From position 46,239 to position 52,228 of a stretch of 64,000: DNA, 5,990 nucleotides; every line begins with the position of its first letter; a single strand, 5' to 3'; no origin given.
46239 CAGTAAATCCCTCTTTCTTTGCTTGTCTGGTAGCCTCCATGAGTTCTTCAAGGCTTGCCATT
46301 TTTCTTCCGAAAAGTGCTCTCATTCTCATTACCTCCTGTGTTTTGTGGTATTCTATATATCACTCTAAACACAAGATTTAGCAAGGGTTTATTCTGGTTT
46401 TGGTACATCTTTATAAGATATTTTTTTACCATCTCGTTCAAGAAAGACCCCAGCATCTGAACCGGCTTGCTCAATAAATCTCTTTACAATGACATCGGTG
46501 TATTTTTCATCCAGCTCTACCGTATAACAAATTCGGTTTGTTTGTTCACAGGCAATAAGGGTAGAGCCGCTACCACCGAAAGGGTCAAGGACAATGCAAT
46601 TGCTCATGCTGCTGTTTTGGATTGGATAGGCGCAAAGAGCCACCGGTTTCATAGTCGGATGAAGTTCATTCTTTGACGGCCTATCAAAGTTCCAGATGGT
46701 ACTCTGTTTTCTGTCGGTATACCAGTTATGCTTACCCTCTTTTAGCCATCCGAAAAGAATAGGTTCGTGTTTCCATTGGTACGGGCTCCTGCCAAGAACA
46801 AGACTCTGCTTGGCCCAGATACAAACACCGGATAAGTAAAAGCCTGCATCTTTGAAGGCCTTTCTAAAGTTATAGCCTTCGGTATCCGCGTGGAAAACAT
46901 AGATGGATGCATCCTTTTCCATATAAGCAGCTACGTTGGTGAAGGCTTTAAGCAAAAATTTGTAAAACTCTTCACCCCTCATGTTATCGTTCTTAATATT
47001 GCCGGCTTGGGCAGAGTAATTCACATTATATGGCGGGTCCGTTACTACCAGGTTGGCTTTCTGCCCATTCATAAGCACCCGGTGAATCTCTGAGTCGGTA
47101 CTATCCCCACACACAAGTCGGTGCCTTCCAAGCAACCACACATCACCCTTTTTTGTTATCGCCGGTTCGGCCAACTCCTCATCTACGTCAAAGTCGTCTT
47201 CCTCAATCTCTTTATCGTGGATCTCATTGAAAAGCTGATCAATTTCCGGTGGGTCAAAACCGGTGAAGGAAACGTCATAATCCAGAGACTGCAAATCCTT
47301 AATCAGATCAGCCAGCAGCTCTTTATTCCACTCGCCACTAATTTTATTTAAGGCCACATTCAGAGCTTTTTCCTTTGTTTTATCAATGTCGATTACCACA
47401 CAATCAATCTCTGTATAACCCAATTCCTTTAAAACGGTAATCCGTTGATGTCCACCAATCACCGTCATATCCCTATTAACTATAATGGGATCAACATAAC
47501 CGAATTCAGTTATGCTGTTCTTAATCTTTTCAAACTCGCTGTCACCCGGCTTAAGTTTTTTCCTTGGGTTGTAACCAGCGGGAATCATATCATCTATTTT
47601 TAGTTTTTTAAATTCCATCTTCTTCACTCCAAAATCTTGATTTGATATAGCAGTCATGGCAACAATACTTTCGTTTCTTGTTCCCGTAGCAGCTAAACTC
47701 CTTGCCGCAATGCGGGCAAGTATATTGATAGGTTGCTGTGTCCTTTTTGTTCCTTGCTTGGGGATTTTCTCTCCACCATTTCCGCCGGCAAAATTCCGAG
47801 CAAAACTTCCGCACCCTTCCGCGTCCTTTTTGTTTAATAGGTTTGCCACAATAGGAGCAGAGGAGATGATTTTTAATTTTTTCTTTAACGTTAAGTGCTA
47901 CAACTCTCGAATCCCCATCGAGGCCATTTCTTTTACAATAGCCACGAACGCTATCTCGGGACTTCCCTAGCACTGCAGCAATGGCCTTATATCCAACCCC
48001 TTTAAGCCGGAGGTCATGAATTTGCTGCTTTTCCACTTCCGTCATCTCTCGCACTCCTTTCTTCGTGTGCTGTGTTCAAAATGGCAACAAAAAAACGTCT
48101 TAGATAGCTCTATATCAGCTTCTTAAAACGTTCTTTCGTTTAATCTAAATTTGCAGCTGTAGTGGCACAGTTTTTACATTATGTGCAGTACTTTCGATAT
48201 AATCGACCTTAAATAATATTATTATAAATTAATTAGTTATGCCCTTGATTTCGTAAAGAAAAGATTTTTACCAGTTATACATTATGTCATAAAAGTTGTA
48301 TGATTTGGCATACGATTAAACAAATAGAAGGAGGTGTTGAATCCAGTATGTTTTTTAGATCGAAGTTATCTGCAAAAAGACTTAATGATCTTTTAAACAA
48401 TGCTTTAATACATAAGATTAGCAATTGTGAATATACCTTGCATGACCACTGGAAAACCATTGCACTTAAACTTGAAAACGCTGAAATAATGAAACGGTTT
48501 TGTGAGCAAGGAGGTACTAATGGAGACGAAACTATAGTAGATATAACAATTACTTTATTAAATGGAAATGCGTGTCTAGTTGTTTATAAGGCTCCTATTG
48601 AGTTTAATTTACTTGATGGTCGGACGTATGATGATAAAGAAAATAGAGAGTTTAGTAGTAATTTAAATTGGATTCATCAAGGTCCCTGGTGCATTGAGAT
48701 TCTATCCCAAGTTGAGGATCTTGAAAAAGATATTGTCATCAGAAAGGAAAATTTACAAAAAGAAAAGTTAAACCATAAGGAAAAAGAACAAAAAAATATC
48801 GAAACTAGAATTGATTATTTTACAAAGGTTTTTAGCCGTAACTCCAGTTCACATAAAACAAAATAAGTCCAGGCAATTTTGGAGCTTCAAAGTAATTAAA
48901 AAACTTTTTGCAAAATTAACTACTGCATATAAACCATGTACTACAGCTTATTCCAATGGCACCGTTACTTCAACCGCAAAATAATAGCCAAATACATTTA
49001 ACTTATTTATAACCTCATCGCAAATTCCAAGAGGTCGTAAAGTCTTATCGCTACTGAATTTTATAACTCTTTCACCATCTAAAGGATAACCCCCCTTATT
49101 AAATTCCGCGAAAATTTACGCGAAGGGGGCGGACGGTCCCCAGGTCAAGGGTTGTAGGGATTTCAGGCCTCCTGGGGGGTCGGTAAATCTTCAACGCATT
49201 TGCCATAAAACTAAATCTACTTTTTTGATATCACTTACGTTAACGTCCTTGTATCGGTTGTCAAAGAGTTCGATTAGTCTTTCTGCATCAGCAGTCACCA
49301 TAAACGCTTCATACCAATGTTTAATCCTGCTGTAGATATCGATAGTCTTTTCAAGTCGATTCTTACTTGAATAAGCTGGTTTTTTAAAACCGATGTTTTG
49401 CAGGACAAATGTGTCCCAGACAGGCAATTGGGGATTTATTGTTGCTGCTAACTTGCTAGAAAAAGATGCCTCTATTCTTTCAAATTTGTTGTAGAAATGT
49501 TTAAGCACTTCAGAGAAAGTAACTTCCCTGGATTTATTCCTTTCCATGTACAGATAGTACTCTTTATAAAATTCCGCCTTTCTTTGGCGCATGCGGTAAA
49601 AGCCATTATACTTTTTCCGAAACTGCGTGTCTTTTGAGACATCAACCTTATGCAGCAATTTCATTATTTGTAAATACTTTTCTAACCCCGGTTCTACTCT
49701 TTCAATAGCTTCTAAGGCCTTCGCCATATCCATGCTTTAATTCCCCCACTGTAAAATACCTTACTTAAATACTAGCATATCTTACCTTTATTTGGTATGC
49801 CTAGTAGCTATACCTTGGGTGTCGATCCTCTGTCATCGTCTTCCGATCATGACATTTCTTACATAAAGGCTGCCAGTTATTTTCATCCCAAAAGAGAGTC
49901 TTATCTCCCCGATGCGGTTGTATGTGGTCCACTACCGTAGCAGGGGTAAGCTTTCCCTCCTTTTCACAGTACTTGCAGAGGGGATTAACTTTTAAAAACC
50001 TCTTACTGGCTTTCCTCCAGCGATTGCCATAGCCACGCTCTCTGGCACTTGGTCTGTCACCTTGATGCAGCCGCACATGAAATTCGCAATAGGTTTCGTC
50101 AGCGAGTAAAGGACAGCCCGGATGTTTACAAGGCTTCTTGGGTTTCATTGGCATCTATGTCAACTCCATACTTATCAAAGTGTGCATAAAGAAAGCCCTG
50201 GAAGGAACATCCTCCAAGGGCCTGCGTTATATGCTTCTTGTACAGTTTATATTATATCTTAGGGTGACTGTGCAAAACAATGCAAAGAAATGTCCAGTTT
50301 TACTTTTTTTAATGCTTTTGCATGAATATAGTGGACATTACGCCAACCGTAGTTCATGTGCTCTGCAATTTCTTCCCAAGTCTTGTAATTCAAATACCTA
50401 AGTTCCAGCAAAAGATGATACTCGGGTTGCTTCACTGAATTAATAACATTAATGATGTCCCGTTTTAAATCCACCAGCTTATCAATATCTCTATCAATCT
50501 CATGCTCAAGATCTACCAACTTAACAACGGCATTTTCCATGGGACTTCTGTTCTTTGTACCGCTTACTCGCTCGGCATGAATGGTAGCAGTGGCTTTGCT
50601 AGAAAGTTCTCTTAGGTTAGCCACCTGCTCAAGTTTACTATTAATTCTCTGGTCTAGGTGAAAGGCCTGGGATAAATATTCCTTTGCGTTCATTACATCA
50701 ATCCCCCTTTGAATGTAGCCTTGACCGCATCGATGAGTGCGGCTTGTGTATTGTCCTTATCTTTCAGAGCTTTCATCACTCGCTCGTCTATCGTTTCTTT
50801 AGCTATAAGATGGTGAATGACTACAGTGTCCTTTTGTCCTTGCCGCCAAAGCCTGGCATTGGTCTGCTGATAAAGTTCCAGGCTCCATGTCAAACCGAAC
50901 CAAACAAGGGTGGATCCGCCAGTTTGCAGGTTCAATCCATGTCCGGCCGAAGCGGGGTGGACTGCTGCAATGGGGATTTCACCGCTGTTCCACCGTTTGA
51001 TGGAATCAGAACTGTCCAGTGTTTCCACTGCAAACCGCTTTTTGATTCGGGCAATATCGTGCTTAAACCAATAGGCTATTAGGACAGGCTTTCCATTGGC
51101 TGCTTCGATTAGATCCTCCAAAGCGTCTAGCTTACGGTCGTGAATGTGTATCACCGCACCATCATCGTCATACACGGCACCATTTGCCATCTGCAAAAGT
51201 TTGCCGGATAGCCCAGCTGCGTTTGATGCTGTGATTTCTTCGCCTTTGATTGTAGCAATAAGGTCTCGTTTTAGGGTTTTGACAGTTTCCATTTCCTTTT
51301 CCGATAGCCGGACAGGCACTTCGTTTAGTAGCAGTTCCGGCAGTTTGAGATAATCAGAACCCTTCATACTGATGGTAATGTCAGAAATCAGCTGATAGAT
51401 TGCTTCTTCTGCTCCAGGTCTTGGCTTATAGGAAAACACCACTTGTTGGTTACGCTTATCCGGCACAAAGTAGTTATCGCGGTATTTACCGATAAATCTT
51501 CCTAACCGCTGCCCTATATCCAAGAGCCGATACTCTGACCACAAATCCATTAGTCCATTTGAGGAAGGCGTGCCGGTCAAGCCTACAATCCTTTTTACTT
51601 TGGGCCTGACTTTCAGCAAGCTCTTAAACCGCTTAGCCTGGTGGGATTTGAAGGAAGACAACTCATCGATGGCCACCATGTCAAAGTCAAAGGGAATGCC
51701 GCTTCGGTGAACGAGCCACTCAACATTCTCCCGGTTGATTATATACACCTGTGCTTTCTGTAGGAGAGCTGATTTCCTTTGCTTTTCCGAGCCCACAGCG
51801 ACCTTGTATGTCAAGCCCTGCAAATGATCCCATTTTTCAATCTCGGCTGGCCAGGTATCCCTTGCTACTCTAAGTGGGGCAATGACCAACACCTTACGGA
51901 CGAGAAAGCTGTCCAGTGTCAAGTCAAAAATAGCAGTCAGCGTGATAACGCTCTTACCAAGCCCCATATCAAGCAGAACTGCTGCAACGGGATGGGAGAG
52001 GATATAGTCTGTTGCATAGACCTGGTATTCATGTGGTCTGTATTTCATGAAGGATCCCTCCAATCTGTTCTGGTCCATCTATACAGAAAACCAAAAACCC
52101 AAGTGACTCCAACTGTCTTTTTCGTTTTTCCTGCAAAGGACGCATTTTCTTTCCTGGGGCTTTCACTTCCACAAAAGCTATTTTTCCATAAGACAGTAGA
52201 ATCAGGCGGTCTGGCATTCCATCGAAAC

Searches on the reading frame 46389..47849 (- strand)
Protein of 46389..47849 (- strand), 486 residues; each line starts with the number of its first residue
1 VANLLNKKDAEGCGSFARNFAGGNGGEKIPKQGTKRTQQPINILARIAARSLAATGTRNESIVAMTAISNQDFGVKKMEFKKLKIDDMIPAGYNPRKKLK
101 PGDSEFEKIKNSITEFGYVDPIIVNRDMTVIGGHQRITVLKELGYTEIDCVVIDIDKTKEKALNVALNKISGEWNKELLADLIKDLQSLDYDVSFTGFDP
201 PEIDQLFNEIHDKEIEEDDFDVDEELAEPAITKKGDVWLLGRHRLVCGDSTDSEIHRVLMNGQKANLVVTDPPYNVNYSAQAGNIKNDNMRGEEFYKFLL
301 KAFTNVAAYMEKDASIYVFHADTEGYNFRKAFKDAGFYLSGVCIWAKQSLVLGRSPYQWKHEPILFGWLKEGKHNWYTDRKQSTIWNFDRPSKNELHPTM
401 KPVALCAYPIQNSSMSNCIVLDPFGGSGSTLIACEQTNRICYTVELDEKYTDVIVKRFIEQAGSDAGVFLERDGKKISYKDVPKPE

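Call 21: search_protein_families(library=pfam, proteins=[window:46389-47849:-])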
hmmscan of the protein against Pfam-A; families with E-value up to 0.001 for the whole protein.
window:46389-47849:- (486 aa): 3 families
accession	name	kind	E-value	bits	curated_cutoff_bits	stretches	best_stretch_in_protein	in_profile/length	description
PF01555.25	N6_N4_Mtase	-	1.6e-27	97.4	26.7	1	266-455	2-220/221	DNA methylase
PF02195.25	ParB_N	-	2.4e-07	31.2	26.3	1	79-161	2-86/95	ParB N-terminal domain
PF03602.21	Cons_hypoth95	-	6.9e-05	23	24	0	391-453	16-79/182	Conserved hypothetical protein 95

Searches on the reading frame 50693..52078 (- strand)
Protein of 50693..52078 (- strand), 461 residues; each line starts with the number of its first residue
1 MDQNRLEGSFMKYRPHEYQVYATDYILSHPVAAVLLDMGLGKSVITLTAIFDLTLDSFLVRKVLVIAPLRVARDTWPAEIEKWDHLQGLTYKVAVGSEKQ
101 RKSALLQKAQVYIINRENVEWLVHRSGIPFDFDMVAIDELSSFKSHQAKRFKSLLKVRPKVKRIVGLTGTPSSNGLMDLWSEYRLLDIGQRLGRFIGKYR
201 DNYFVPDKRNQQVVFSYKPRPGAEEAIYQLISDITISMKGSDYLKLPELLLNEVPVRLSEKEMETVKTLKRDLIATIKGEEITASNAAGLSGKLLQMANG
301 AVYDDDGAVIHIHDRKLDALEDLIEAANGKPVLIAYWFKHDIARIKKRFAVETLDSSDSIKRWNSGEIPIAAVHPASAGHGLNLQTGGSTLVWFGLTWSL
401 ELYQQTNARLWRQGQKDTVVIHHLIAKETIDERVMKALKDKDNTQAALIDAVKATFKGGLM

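Call 21: search_protein_families(library=pfam, proteins=[window:50693-52078:-])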
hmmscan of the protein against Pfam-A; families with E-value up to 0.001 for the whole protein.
window:50693-52078:- (461 aa): 3 families
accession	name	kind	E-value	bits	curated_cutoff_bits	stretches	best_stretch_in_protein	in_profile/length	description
PF00176.29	SNF2-rel_dom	-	1.6e-14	54.2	24.9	1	37-186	25-178/290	SNF2-related domain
PF00270.35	DEAD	-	2.6e-08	34.2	26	1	18-174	3-163/167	DEAD/DEAH box helicase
PF00271.37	Helicase_C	-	0.0007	20.3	23.5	0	316-414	2-110/110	Helicase conserved C-terminal domain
